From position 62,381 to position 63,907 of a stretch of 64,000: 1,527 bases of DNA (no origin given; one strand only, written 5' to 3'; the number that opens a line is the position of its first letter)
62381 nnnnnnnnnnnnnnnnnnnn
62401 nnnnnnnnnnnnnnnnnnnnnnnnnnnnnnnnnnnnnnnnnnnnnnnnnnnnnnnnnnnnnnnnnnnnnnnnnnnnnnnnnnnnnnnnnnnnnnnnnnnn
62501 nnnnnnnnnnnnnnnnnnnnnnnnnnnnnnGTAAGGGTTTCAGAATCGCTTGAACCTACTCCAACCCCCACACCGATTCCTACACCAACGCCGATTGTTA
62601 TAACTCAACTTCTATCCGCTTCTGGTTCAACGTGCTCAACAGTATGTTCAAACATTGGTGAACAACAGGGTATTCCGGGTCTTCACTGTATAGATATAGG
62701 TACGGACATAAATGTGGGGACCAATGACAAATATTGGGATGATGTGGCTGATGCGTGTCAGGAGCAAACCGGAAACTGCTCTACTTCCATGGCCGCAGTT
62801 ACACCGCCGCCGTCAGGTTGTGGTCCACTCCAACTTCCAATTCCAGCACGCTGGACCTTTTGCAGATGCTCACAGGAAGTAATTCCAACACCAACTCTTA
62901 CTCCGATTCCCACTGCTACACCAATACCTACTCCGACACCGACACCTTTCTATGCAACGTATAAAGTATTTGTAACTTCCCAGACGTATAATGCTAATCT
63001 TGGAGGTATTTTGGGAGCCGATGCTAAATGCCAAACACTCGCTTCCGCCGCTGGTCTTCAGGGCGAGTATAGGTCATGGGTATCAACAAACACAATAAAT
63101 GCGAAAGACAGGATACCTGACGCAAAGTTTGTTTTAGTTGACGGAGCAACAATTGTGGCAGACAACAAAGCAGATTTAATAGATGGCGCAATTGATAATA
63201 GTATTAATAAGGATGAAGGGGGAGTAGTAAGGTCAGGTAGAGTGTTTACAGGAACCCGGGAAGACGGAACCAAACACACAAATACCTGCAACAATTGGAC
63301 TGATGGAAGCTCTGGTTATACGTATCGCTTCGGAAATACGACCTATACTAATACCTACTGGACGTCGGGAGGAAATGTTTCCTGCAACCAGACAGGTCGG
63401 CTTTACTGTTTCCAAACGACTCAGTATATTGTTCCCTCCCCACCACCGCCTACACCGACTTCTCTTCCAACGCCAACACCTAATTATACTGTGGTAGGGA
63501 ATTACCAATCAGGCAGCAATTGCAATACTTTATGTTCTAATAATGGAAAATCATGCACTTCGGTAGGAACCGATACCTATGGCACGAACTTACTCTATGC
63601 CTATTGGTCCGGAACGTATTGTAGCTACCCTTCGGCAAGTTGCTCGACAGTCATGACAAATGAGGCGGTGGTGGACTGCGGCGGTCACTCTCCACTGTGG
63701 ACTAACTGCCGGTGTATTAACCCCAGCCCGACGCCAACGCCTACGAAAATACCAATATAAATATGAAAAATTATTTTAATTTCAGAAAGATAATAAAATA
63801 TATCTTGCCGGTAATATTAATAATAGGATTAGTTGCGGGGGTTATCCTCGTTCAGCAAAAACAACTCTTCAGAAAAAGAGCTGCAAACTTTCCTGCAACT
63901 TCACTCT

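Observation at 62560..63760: C-terminus of the RHS giant replaces the usual core/toxin tip with PT-linked Cys-rich modules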

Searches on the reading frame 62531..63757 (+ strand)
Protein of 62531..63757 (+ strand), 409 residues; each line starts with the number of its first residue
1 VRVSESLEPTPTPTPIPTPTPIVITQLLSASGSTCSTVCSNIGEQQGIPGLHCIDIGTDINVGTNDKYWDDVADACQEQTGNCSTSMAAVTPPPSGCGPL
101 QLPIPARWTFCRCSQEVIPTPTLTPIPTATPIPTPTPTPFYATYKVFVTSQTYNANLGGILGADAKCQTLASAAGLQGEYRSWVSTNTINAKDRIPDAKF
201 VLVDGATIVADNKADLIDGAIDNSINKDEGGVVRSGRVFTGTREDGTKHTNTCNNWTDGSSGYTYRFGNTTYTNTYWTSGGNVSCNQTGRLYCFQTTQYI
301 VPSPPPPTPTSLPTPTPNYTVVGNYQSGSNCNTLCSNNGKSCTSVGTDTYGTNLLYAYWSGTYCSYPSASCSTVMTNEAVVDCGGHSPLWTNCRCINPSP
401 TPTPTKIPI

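Call 8: search_protein_families(library=pfam, proteins=[window:62531-63757:+], max_evalue=1)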
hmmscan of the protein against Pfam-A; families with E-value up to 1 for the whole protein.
window:62531-63757:+ (409 aa): 2 families
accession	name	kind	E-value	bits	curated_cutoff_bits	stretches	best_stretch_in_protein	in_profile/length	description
PF07588.17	DUF1554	-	1.4e-10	41.6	27.5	1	151-271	2-134/136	Protein of unknown function (DUF1554)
PF06482.17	Endostatin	-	0.0083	16.2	29.4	1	153-187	10-44/170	Collagenase NC10 and Endostatin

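Call 15: find_homologous_proteins(query=window:62531-63757:+, max_evalue=0.001)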
Query window:62531-63757:+ (409 aa): 47 proteins with E <= 0.001 among 8000 candidates.
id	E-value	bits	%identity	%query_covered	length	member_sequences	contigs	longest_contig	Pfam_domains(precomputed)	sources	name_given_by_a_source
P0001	1.0e-81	293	44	52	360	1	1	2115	PF07588.18,PF06482.18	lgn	-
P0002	4.0e-75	271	48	46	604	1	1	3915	PF00404.25,PF07588.18,PF06482.18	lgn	-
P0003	5.4e-48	182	39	45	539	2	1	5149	PF07588.18,PF06482.18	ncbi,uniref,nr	ncbi:hypothetical protein COX08_03175 [Candidatus Beckwithbacteria bacterium CG23_combo_of_CG06-09_8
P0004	6.4e-48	182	56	40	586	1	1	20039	PF00404.25,PF07588.18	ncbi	-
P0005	1.1e-35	141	47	39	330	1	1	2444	PF07963.18,PF07588.18,PF08334.17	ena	-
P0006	2.1e-35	141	42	46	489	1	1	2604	PF07588.18,PF06482.18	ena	-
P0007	2.6e-34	137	48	37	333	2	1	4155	PF07963.18,PF22434.2,PF07588.18,PF08334.17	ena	-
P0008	7.8e-34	135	35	50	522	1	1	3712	PF07588.18,PF06482.18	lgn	-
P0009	3.5e-32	130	41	37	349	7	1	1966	PF07963.18,PF07588.18,PF06482.18,PF08334.17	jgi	-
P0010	2.3e-31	127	39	53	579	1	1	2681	PF07588.18,PF06482.18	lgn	-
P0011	4.0e-31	126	32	61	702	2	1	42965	PF07588.18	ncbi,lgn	ncbi:MAG TPA: hypothetical protein VGK30_08475 [Candidatus Binatia bacterium]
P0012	6.2e-31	126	39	47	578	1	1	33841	PF07588.18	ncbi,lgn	-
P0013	1.1e-30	125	36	45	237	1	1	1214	PF07588.18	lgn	-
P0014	1.8e-30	124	41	40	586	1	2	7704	PF07588.18,PF06482.18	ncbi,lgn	-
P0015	2.5e-30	124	44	37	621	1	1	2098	PF07588.18,PF06482.18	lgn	-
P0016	3.4e-30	123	32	56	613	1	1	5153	PF07588.18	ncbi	ncbi:MAG: hypothetical protein ABIR79_18190 [Candidatus Binatia bacterium]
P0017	4.5e-30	123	41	42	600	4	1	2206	PF07588.18,PF06482.18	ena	-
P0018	9.6e-30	122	36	56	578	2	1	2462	PF07588.18,PF06482.18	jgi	jgi:hypothetical protein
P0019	1.7e-29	121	41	39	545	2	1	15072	PF07588.18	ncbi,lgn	ncbi:MAG TPA: hypothetical protein VGK30_12400 [Candidatus Binatia bacterium]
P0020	1.9e-29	121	44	37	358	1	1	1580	PF07963.18,PF07588.18,PF08334.17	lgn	-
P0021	2.3e-29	121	42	43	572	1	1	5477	PF07588.18,PF06482.18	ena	-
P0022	3.3e-29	120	45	37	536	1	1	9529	PF07588.18,PF01663.28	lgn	-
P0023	1.5e-28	118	43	37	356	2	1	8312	PF07963.18,PF07588.18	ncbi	-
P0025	7.2e-28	116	33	56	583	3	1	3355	PF07588.18,PF06482.18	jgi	jgi:hypothetical protein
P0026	6.1e-27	113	35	50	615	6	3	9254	PF07588.18,PF06482.18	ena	-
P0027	1.7e-26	111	40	39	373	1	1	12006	PF07588.18,PF05345.19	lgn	-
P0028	2.2e-26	111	45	41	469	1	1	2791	PF07588.18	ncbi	-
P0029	4.5e-26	110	40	44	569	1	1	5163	PF07588.18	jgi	jgi:prepilin-type N-terminal cleavage/methylation domain-containing protein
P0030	8.5e-26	109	44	37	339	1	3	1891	PF07963.18,PF07588.18,PF06482.18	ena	-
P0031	9.8e-26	109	37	41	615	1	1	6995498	PF07588.18,PF06482.18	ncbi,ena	-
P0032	1.1e-25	108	41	37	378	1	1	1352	PF07588.18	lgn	-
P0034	1.3e-24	105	42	41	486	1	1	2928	PF07963.18,PF07588.18,PF06482.18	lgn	-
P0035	1.2e-23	102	38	37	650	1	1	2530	PF07588.18,PF06482.18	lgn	-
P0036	6.3e-23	99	32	53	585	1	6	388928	PF07588.18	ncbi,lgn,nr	ncbi:MAG: hypothetical protein IT294_05305 [Deltaproteobacteria bacterium]|nr:hypothetical protein [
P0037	3.7e-19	87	35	45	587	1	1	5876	PF00801.27,PF07588.18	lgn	-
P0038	6.0e-19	86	35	40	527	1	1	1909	PF07588.18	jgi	jgi:hypothetical protein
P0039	1.3e-18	85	37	39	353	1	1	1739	PF07963.18,PF07588.18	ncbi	-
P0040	4.1e-18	84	40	38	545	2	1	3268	PF07588.18,PF16841.12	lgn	-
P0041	5.5e-18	83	37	38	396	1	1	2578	PF07588.18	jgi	jgi:hypothetical protein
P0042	2.6e-17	81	37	43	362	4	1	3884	PF07588.18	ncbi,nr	ncbi:MAG TPA: hypothetical protein PK819_07005, partial [Thermomicrobiales bacterium]|nr:hypothetica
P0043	1.8e-13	68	35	40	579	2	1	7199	PF13385.14,PF07588.18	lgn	-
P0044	7.6e-13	66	36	37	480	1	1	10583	PF07963.18,PF07588.18,PF06482.18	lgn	-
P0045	4.9e-10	57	34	37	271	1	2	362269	PF11617.14,PF07588.18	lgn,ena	-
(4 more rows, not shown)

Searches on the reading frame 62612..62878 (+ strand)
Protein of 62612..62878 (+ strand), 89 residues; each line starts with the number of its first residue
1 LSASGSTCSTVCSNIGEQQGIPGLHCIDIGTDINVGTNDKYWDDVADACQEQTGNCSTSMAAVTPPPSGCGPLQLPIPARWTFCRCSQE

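Call 29: search_solved_structures(query=A1, max_evalue=10)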
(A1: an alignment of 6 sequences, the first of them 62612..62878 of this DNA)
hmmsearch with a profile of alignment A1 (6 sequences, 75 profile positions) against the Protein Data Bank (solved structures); distinct sequences matched with E-value up to 10: 1.
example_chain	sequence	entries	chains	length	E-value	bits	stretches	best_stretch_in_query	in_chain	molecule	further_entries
7s68_A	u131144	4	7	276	1.7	12.4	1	48-73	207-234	Fusion of PARP1 zinc fingers 1 and 3 (Zn1, Zn3) | Fusion of human PARP1 zinc fingers 1 and 3 (Zn1, Zn3) | Fusion of human PARP1 zinc fingers 1 and 3 (Zn1, Zn3),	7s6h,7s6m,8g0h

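Call 34: search_protein_representatives(alignment_id=A2)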
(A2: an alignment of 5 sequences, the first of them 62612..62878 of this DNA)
Query: 5 sequences, 74 profile positions. Proteins with E-value up to 0.001 (for the whole library): 213; up to 1e-10: 31; up to 1e-30: 0. The best 150 are listed.
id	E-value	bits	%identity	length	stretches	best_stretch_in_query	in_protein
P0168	4.2e-29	117.0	-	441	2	1-73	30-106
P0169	1.9e-28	114.9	-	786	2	1-72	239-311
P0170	3.4e-25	104.5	-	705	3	3-72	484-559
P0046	1.2e-23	99.5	-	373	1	1-73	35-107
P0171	1.2e-22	96.3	-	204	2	1-72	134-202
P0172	2.7e-20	88.7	-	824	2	1-73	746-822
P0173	2.6e-18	82.4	-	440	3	5-72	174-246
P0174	3.4e-18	82.0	-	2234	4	1-73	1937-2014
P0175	2.1e-17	79.5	-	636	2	1-73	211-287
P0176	4.3e-17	78.5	-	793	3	7-72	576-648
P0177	7.9e-16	74.4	-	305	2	1-73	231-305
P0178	1.9e-14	70.0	-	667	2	1-74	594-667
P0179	2.4e-14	69.7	-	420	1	1-71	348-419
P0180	2.8e-14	69.5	-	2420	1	1-73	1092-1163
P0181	9.3e-14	67.8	-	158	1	1-72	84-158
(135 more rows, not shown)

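Call 39: search_protein_families(library=pfam, alignment_id=A3, max_evalue=0.001)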
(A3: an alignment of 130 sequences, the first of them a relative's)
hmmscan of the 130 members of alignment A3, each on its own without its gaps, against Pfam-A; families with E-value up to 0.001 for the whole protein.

A. member 1, P0168 (441 aa): 0 families

B. families by the number of members that match (of 130 scanned): 31 families (the first 25 are shown)
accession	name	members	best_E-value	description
PF07963.17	N_methyl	12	3.5e-08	Prokaryotic N-terminal methylation motif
PF18895.5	T4SS_pilin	10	1.6e-10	Type IV secretion system pilin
PF18998.6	Flg_new_2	6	4.3e-36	Divergent InlB B-repeat domain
PF13385.13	Laminin_G_3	5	3.7e-27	Concanavalin A-like lectin/glucanases superfamily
PF00041.27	fn3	3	1.2e-13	Fibronectin type III domain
PF09479.16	Flg_new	3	2.6e-09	Listeria-Bacteroides repeat domain (List_Bact_rpt)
PF18911.6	PKD_4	2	3e-12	PKD domain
PF00801.26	PKD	2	4.4e-06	PKD domain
PF00404.24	Dockerin_1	2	7.1e-05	Dockerin type I domain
PF13517.12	FG-GAP_3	1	1.4e-24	FG-GAP-like repeat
PF00112.29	Peptidase_C1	1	3.4e-20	Papain family cysteine protease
PF07705.17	CARDB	1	1.9e-14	CARDB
PF11617.13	Cu-binding_MopE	1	1.4e-13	Putative metal-binding motif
PF00963.24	Cohesin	1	1.5e-13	Cohesin domain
PF04151.21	PPC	1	2.8e-13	Bacterial pre-peptidase C-terminal domain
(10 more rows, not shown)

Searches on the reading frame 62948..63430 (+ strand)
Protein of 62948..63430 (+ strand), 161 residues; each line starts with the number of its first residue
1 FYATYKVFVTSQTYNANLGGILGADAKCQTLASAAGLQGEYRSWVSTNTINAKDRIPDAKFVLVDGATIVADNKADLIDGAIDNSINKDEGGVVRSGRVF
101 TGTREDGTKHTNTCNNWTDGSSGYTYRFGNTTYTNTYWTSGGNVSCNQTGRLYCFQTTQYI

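Call 72: predict_structure(alignment_id=A7)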
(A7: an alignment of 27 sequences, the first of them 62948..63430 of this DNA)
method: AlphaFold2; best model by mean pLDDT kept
length: 161 residues; sequences in the alignment: 27
mean_pLDDT: 97.2   pTM: 0.92
mean pLDDT of the five models: 97.2, 97.2, 97.1, 96.4, 96.1
residues with pLDDT >= 90: 156; 70-90: 4; 50-70: 1; < 50: 0
segments of 3 or more residues with pLDDT < 50: none
pLDDT, mean of each block of 10 residues (from residue 1): 96 98 99 98 98 98 98 96 98 98 98 98 97 98 98 95 59
secondary structure, 60 per line:
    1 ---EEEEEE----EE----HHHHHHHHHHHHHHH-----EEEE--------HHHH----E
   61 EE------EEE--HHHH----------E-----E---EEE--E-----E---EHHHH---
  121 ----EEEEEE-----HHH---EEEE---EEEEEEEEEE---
elements in order: E4-9 H20-34 E40-43 H52-55 E60-62 E69-71 H74-77 E98-100 H114-117 E125-130 E142-145 E149-158

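Call 74: fold_search(model_id=the predicted structure, library=pdb)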
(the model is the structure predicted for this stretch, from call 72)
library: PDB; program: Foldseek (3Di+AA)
matches with E <= 10: 52; with E <= 0.001: 5
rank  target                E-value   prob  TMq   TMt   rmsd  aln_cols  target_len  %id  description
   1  1koe                  9.5e-11  1.00  0.80  0.76   2.8       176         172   16  ENDOSTATIN (released 1999-02-16)
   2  1dy1                  1.0e-10  1.00  0.82  0.73   3.0       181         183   16  Murine endostatin, crystal form III (released 2001-01-21)
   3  1dy0                  2.3e-10  1.00  0.82  0.74   3.0       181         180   16  Murine endostatin, crystal form II (released 2000-04-11)
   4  1bnl_A                1.3e-09  1.00  0.82  0.74   2.8       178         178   16  ZINC DEPENDENT DIMERS OBSERVED IN CRYSTALS OF HUMAN ENDOSTATIN (released 1998-10-14)
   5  1dy2                  6.0e-09  1.00  0.78  0.75   2.8       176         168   14  Murine collagen alpha1(XV), endostatin domain (released 2001-01-21)
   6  3ubu_B                3.8e-01  0.14  0.32  0.39  11.5       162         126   13  Crystal structure of agkisacucetin, a GpIb-binding snaclec (snake C-type lectin) that inhibits platelet (released 2012-04-11)
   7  1c3a_B                5.7e-01  0.14  0.33  0.41  10.5       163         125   13  CRYSTAL STRUCTURE OF FLAVOCETIN-A FROM THE HABU SNAKE VENOM, A NOVEL CYCLIC TETRAMER OF C-TYPE LECTIN-LIKE HETERODIMER (released 2000-03-06)
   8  1iod_B                1.7e+00  0.08  0.22  0.28   9.5        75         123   12  CRYSTAL STRUCTURE OF THE COMPLEX BETWEEN THE COAGULATION FACTOR X BINDING PROTEIN FROM SNAKE VENOM AND THE GLA DOMAIN  (released 2001-06-27)
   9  1ixx_B                1.9e+00  0.06  0.28  0.34   8.7       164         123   11  CRYSTAL STRUCTURE OF COAGULATION FACTORS IX/X-BINDING PROTEIN (IX/X-BP) FROM VENOM OF HABU SNAKE WITH A HETERODIMER OF (released 1998-05-06)
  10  8w9j_C                2.1e+00  0.08  0.33  0.34   8.2       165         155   12  Crystal structure of human CLEC12A ectodomain complexed with 50C1 Fab (released 2024-03-06)
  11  1v4l_B                2.2e+00  0.07  0.32  0.40  10.8       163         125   15  Crystal structure of a platelet agglutination factor isolated from the venom of Taiwan habu (Trimeresurus mucrosquamat (released 2003-12-02)
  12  3bdw_A                2.2e+00  0.04  0.26  0.32  12.7       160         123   12  Human CD94/NKG2A (released 2008-01-01)
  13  6xfq_B                3.1e+00  0.04  0.20  0.25  10.8        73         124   15  Structure of a novel antithrombotic agent Agkisacucetin in complex with the platelet glycoprotein Ib receptor (released 2021-06-23)
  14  3wbr_A                3.3e+00  0.01  0.20  0.24  15.1       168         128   11  Crystal structure of carbohydrate recognition domain of Blood Dendritic Cell Antigen-2 (BDCA2) lectin (crystal form-3) (released 2013-12-25)
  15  1yxj_A                3.5e+00  0.03  0.28  0.33   8.3       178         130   10  Crystal structure of human lectin-like oxidized low-density lipoprotein receptor 1 (LOX-1) at low pH (released 2005-06-14)
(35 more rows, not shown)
